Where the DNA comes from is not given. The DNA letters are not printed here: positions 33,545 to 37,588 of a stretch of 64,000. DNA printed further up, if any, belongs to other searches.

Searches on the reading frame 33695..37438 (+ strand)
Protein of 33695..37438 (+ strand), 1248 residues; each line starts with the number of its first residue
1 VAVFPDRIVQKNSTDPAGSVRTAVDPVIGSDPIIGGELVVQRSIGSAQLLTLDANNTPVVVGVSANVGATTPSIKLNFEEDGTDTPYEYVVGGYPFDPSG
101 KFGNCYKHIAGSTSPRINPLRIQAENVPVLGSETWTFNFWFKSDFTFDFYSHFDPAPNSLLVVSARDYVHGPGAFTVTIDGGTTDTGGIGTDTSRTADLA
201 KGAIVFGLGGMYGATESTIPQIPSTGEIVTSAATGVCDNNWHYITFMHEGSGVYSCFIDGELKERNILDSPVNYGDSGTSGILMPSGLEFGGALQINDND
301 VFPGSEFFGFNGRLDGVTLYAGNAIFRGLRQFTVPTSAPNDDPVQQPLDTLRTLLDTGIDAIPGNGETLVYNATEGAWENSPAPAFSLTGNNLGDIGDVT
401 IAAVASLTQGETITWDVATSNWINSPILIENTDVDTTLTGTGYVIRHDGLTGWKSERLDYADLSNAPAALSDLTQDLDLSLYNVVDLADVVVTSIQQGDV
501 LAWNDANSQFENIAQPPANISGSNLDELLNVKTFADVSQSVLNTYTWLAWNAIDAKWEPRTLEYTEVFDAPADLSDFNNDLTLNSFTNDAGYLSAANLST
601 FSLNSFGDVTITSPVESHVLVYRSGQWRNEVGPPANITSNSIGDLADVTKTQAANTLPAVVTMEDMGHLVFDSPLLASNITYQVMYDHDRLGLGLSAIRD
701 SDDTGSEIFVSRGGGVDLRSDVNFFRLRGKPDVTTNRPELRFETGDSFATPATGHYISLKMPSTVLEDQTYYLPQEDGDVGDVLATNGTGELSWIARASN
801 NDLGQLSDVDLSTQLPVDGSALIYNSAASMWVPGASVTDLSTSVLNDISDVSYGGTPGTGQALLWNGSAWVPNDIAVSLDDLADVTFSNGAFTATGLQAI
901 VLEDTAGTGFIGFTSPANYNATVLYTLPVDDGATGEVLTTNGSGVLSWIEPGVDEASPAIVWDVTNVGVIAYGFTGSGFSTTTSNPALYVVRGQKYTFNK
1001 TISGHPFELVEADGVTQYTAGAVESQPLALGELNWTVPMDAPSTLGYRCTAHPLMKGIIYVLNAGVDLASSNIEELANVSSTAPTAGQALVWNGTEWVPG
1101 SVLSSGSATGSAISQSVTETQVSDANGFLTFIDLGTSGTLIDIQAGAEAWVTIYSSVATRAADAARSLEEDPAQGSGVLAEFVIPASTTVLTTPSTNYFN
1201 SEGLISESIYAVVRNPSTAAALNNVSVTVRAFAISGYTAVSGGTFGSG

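Call 15: search_protein_families(library=phrogs, proteins=[window:33695-37438:+], max_evalue=0.001)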
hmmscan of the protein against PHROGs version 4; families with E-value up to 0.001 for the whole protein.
window:33695-37438:+ (1248 aa): 5 families
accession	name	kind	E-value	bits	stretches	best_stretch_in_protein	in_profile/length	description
phrog_9627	-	unknown function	2.4e-58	199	3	1067-1248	500-676/676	-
phrog_677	-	tail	4.6e-45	155.7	1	785-1063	163-410/412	baseplate wedge tail fiber protein connector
phrog_9729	-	tail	1.3e-11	44.8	1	1040-1118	512-595/750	tail fiber protein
phrog_15343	-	unknown function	3.6e-11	43.9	1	1109-1229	88-208/213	-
phrog_32934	-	unknown function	9.3e-05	22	0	1068-1125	112-169/577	-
